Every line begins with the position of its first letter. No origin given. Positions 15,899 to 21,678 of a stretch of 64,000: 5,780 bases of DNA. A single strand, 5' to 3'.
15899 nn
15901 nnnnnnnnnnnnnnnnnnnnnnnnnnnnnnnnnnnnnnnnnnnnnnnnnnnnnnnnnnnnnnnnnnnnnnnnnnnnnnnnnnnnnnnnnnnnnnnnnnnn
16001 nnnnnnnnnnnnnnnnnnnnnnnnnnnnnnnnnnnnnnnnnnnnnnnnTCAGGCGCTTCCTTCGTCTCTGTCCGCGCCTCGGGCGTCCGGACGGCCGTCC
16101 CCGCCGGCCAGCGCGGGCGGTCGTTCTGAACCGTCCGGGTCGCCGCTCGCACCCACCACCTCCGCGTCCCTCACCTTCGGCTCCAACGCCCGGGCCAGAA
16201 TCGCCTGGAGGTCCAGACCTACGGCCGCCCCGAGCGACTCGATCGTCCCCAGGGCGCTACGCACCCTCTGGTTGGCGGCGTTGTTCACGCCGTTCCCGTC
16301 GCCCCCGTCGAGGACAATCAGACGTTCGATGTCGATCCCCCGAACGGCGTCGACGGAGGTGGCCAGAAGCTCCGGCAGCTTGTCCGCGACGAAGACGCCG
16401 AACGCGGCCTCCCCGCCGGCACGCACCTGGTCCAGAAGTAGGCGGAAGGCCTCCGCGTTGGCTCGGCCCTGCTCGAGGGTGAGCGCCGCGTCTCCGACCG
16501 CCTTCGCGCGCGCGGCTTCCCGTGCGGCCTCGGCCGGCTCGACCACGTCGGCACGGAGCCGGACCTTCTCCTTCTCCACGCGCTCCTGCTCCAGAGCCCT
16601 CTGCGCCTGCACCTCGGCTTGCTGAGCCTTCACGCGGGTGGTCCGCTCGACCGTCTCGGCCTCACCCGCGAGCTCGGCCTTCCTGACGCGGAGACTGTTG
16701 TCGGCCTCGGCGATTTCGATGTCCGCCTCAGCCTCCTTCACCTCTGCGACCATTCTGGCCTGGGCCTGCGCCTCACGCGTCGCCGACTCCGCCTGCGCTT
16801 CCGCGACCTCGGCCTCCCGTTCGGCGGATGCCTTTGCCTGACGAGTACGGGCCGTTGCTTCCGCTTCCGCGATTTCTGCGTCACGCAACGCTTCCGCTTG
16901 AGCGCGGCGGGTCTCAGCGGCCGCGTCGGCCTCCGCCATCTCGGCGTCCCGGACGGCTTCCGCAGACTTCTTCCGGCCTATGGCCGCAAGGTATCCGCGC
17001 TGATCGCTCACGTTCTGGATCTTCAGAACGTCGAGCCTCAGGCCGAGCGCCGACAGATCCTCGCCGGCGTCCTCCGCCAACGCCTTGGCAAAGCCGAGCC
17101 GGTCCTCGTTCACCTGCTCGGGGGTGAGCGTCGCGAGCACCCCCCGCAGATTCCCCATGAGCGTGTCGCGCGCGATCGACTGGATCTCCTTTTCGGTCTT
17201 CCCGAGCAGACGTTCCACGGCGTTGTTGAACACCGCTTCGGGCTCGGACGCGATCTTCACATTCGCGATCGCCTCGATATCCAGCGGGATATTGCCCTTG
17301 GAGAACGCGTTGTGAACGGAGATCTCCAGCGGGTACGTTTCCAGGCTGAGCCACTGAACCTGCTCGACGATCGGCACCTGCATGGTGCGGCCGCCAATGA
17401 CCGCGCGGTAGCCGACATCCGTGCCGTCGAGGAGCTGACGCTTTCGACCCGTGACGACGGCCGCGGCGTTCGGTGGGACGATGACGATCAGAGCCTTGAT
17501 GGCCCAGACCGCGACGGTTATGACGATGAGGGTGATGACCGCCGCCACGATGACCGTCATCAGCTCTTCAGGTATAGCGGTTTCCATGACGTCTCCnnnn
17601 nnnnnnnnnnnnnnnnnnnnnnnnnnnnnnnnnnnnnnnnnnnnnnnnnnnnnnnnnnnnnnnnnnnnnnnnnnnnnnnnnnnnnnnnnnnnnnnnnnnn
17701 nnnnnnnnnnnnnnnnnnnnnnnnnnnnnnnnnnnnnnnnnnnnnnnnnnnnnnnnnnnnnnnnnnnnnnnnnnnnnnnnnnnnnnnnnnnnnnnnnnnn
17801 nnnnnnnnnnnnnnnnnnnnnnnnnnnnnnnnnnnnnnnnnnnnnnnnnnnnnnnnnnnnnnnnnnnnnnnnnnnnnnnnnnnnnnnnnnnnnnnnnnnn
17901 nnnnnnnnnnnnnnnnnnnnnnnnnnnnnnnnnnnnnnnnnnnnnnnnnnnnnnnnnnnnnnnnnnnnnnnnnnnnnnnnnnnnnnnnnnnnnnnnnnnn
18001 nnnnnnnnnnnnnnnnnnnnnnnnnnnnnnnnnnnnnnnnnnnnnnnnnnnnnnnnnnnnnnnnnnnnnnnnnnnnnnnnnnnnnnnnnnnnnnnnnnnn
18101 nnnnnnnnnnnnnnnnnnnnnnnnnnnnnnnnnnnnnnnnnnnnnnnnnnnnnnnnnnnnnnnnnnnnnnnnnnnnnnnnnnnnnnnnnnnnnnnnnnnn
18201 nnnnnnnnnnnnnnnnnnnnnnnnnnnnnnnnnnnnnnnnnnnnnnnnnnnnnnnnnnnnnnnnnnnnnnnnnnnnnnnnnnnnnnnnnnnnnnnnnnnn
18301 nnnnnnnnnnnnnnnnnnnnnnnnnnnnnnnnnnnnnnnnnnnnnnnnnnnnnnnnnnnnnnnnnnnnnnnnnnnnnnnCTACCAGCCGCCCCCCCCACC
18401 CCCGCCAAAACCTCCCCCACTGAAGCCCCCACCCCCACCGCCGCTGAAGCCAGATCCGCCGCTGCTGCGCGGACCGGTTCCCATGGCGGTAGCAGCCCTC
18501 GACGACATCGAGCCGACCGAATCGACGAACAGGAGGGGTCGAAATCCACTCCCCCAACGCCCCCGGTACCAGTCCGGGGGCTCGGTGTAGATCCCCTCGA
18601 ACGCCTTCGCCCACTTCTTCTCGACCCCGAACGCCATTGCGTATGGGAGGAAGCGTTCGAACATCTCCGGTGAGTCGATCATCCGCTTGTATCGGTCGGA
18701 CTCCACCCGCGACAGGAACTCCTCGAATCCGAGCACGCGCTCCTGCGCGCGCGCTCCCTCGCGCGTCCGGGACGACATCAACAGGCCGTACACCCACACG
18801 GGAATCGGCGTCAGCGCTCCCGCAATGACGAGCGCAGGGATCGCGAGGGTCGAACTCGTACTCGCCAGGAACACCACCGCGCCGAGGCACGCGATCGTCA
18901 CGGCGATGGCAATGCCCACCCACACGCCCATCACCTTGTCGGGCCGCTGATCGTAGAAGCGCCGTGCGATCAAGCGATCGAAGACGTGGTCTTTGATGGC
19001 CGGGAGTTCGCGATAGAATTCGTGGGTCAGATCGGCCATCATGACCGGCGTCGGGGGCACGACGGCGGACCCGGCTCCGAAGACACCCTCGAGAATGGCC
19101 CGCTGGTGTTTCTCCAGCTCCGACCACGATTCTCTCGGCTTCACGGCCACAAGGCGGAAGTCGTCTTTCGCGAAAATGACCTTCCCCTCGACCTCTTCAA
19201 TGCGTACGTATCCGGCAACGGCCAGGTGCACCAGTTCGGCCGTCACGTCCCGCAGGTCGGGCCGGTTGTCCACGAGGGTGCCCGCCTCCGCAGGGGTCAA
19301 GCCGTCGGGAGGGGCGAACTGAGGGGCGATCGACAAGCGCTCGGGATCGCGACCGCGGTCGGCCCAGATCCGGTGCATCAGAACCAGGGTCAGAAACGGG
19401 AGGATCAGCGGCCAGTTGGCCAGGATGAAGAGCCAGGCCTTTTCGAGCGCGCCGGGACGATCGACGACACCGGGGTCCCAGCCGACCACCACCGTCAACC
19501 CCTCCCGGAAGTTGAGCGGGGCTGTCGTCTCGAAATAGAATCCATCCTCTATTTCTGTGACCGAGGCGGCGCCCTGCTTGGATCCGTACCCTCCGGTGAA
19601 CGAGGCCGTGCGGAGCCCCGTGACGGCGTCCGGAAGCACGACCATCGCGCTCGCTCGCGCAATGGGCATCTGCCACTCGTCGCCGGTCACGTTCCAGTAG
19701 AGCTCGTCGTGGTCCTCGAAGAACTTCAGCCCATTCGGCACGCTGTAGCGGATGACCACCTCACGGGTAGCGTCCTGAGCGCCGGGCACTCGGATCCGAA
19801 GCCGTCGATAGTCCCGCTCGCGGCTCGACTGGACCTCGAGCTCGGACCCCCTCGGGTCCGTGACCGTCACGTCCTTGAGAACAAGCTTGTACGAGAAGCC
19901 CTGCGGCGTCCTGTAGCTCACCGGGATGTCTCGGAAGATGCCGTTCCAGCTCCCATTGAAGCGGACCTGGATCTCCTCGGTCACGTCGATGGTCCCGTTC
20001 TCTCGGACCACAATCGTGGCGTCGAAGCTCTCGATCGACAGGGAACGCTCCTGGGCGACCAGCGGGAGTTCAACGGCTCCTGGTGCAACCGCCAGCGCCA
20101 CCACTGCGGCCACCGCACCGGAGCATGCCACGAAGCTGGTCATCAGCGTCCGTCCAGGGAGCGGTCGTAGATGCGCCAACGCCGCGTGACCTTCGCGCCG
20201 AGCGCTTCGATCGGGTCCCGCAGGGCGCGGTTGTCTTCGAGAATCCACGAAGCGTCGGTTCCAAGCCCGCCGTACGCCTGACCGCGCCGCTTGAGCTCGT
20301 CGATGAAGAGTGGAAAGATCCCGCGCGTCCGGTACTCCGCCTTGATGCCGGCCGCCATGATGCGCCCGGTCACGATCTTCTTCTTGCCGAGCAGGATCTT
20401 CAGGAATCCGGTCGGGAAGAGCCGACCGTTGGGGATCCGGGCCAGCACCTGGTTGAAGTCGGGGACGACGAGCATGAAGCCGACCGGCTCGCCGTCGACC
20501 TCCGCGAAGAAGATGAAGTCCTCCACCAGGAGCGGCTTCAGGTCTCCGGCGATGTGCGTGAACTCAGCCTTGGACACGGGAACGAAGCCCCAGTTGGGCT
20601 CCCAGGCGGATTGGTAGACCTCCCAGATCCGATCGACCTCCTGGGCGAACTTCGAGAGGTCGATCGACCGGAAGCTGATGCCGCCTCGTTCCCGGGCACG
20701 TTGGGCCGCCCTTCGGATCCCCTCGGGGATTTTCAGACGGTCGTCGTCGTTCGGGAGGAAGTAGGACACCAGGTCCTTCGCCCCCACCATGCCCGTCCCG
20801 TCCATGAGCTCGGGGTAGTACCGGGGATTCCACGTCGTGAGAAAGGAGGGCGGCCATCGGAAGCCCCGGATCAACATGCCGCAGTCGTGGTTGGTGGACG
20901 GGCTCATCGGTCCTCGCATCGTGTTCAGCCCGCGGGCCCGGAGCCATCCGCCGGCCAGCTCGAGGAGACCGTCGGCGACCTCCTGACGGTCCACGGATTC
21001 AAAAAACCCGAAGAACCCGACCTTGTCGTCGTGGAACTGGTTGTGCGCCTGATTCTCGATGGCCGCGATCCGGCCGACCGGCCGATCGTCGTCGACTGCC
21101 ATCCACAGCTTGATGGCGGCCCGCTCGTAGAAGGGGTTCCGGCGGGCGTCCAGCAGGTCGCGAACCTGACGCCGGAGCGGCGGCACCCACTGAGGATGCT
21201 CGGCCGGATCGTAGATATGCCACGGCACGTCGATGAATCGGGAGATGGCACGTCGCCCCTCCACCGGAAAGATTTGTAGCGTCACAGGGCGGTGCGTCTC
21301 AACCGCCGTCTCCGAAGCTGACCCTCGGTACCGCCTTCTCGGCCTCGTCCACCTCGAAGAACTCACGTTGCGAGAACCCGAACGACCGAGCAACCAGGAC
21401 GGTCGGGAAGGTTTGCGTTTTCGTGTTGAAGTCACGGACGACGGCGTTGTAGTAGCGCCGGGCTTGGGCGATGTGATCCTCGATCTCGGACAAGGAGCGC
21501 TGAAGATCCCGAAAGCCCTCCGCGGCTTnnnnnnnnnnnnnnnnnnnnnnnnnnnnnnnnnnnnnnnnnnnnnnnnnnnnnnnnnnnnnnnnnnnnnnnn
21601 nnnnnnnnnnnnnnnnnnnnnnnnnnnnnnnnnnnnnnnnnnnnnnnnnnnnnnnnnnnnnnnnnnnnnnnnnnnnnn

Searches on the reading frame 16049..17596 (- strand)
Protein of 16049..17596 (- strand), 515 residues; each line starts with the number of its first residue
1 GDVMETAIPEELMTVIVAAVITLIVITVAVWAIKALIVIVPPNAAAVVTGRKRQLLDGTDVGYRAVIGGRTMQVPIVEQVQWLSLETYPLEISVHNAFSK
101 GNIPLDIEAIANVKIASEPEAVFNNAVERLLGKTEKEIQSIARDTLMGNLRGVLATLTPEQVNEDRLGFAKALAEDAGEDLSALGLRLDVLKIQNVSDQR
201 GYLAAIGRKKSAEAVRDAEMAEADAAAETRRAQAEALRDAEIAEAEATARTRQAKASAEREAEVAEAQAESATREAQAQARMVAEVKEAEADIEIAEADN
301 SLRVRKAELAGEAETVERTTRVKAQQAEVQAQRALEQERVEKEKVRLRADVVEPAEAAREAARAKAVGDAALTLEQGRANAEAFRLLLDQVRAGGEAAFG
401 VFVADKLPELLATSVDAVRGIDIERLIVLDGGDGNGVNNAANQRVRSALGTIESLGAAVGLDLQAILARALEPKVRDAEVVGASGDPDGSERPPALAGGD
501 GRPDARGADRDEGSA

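Call 42: search_protein_families(library=pfam, proteins=[window:16049-17596:-], max_evalue=0.0001)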
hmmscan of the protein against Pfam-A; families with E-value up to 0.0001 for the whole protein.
window:16049-17596:- (515 aa): 1 family
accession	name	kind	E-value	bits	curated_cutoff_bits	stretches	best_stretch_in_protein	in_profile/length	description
PF01145.31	Band_7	-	1e-19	71.7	23.6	1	39-226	2-175/176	SPFH domain / Band 7 family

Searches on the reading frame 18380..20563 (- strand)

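Call 42: search_protein_families(library=pfam, proteins=[window:18380-20563:-], max_evalue=0.0001)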
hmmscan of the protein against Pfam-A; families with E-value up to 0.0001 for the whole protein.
window:18380-20563:- (727 aa): 2 families
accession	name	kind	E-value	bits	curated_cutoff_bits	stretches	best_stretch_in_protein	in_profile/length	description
PF20990.2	DUF2207_C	-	4.3e-39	135.1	33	1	416-655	6-247/247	Predicted membrane protein (DUF2207) C-terminal domain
PF09972.14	DUF2207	-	1.2e-33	117.2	24.4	1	176-362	1-172/172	Predicted membrane protein (DUF2207) N-terminal domain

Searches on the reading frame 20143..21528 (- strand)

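Call 101: search_protein_families(library=pfam, proteins=[window:20143-21528:-], max_evalue=0.0001)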
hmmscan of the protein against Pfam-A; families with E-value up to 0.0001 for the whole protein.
window:20143-21528:- (461 aa): 1 family
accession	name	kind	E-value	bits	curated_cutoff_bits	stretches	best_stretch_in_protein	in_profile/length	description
PF13480.13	Acetyltransf_6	-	5.5e-08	33.5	22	1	270-355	6-90/143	Acetyltransferase (GNAT) domain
